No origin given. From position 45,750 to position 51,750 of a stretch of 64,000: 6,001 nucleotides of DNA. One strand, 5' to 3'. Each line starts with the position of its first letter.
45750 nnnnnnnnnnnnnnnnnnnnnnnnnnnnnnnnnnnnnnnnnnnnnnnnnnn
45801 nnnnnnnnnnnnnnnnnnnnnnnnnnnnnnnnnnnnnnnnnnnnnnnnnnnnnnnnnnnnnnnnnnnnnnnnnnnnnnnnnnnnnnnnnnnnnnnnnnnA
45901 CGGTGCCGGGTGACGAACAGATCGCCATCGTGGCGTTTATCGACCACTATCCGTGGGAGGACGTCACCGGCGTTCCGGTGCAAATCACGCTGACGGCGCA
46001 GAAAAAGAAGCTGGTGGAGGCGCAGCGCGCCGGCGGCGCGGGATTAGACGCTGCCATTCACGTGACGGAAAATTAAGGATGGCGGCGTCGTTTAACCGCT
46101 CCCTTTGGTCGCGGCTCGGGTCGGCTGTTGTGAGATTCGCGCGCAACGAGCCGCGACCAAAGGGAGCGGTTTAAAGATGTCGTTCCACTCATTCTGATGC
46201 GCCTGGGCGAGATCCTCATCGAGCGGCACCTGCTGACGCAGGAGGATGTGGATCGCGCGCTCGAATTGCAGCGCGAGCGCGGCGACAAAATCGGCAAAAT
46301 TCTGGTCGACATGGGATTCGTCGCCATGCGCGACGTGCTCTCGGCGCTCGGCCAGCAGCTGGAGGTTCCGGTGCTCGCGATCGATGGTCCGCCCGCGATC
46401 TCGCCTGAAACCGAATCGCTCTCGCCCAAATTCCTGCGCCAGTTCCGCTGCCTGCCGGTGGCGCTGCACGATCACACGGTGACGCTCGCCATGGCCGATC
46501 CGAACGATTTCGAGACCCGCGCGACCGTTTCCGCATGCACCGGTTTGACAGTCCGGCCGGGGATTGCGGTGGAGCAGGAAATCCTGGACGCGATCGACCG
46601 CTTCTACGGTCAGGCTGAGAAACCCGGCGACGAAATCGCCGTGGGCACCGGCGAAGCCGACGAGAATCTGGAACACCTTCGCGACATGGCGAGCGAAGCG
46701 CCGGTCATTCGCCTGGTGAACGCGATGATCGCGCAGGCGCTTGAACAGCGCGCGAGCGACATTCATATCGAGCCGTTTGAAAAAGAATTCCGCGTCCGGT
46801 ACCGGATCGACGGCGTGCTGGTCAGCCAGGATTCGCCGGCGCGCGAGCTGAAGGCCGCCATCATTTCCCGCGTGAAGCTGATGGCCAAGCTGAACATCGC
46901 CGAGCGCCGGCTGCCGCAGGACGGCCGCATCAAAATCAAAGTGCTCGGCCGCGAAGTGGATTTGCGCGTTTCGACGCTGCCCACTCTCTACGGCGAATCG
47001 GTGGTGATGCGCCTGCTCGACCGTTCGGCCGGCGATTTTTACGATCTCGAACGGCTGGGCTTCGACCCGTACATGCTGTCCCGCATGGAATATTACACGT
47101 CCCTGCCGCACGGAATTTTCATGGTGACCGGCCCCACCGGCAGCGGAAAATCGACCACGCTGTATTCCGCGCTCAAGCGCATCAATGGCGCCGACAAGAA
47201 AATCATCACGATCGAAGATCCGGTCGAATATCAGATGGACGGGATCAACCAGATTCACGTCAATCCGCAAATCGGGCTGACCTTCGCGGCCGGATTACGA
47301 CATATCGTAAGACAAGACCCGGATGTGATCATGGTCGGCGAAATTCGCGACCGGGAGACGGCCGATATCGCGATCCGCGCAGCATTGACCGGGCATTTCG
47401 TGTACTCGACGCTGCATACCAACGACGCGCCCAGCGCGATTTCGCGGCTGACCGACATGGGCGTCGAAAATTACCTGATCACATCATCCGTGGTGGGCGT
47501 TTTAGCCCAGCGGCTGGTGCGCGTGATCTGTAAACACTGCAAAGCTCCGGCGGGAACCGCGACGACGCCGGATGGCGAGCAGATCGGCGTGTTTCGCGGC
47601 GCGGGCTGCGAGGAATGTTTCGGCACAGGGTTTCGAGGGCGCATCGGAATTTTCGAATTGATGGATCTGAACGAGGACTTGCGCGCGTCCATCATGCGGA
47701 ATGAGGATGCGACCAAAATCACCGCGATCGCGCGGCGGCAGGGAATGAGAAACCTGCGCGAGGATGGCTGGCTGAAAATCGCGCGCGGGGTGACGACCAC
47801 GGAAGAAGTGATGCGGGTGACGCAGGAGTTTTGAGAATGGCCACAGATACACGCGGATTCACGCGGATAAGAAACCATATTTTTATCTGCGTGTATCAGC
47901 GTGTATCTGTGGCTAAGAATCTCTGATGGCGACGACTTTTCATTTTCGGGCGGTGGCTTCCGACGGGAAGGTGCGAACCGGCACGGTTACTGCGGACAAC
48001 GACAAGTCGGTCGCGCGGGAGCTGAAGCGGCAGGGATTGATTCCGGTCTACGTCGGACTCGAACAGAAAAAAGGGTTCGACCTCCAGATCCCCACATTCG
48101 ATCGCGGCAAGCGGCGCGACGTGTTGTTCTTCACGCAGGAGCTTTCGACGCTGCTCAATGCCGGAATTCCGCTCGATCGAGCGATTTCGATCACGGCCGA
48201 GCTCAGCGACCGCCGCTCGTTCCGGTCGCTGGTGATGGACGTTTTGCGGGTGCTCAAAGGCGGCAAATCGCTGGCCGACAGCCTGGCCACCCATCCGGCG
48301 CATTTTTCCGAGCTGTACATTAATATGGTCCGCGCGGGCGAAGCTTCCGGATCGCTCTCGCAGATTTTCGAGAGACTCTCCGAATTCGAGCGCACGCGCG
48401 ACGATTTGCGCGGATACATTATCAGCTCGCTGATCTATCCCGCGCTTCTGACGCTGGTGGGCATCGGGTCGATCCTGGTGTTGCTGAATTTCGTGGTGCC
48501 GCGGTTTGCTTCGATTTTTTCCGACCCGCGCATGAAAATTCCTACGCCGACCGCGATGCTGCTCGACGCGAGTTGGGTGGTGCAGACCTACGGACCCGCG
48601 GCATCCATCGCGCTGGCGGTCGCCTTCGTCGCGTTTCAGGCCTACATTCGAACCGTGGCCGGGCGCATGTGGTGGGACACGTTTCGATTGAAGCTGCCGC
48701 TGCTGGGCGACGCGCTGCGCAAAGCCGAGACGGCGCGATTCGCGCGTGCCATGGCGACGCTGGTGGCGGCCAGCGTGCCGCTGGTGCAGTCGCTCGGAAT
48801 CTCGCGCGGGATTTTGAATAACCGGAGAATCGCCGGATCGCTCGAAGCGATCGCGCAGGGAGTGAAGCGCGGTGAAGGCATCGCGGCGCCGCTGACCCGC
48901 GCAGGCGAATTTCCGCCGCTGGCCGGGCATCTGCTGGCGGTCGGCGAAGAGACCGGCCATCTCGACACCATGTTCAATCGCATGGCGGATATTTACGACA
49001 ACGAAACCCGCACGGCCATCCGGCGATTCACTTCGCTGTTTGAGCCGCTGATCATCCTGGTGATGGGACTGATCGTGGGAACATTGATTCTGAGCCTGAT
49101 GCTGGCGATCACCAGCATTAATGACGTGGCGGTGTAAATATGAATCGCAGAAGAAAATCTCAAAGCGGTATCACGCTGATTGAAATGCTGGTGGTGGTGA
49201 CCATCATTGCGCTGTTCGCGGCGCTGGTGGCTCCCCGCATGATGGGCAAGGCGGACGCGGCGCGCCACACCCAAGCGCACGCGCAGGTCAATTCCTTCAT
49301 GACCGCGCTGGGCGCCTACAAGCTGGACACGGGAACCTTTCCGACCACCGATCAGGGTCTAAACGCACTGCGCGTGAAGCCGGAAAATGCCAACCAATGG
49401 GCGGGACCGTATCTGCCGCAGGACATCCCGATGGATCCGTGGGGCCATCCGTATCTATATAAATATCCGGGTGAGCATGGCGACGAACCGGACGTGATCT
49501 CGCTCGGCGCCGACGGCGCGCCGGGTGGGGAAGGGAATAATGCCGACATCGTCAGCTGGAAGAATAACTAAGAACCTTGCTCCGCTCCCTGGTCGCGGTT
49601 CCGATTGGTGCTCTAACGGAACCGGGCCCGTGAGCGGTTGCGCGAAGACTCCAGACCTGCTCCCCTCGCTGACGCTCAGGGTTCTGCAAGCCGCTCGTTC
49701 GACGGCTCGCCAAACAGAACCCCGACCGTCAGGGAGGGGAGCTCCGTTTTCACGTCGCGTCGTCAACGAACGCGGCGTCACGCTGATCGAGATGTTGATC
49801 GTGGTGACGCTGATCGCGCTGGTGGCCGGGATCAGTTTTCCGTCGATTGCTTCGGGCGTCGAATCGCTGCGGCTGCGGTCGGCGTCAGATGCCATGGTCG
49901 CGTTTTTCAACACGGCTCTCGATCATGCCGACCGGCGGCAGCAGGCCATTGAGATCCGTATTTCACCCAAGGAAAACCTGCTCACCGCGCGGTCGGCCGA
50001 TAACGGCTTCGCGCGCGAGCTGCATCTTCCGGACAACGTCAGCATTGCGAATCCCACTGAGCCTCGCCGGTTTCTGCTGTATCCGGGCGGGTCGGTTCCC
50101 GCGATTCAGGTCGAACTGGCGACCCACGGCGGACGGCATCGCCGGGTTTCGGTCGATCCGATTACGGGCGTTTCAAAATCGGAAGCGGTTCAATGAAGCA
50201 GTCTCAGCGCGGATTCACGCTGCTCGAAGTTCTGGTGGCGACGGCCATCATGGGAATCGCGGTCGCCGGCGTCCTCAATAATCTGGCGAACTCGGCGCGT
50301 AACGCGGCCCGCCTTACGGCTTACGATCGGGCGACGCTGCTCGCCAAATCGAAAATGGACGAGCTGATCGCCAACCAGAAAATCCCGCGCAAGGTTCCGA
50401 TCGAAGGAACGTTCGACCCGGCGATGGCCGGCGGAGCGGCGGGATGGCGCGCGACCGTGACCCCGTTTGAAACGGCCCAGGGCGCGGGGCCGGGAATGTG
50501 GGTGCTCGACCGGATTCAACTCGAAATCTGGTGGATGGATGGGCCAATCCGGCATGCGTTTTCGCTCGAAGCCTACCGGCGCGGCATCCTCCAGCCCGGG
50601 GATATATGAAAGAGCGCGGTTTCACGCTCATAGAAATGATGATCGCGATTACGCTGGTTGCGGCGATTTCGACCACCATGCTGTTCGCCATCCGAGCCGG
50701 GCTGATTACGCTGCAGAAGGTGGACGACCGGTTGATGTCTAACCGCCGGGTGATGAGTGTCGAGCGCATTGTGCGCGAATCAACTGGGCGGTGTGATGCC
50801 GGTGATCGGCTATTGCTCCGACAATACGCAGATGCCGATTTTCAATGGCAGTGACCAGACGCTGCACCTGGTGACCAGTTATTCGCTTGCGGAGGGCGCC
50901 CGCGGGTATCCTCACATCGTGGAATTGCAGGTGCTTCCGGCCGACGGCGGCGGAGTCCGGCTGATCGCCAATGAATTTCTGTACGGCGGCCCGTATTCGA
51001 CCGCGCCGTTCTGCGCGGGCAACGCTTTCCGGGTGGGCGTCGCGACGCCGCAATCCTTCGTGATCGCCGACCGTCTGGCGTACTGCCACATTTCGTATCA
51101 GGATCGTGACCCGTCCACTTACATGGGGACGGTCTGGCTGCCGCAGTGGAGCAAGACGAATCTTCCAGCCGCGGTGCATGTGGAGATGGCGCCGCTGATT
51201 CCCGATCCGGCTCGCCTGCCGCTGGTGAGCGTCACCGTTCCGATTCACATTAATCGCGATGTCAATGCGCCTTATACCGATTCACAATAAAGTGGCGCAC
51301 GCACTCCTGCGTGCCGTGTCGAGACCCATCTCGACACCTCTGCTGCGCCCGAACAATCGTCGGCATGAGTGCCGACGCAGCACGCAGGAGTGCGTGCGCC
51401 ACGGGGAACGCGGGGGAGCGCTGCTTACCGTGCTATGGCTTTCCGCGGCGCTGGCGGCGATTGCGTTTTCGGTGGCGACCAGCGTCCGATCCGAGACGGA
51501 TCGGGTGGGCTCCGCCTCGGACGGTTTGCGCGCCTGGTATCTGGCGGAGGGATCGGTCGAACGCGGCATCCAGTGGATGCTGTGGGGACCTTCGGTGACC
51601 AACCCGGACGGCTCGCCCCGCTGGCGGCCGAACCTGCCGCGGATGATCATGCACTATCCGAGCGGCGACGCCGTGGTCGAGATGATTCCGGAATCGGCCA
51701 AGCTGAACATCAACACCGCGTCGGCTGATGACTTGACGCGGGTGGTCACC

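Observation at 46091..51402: Structured palindromic repeats sit at four junctions of the secretion operon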

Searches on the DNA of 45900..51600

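Call 52: search_rna_families(source=window, start=45900, end=51600, threshold=evalue, max_evalue=5)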
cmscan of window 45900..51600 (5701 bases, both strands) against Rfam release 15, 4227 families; matches with E-value up to 5: 8.
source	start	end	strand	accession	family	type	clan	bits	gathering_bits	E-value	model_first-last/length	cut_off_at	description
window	47843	47910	+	RF04176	mir-3149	Gene; miRNA;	-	35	100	0.00061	1-83/83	no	mir-3149 microRNA precursor family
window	46098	46167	+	RF03726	mir-m21-1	Gene; miRNA;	-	30.3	84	0.0065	1-74/74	no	mir-m21-1 microRNA precursor family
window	47837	47916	-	RF04176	mir-3149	Gene; miRNA;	-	29.5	100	0.016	1-83/83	no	mir-3149 microRNA precursor family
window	47838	47915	+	RF03300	mir-3617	Gene; miRNA;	-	26.2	107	0.053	1-79/79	no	mir-3617 microRNA precursor family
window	50930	51018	+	RF02240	Xoo1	Gene; sRNA;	-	21.2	70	3.2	1-95/95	no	Xanthomonadaceae sRNA Xoo1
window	49659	49742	-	RF02093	mir-2968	Gene; miRNA;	-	21.1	70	3.2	1-106/106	no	mir-2968 microRNA precursor family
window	49659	49742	-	RF04104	MIR918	Gene; miRNA;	-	20.8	268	2.1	1-265/265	no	MIR918 microRNA precursor family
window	47760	47775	+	RF01135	sR24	Gene; snRNA; snoRNA; CD-box;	-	16.4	36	4.9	38-53/55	no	Small nucleolar RNA sR24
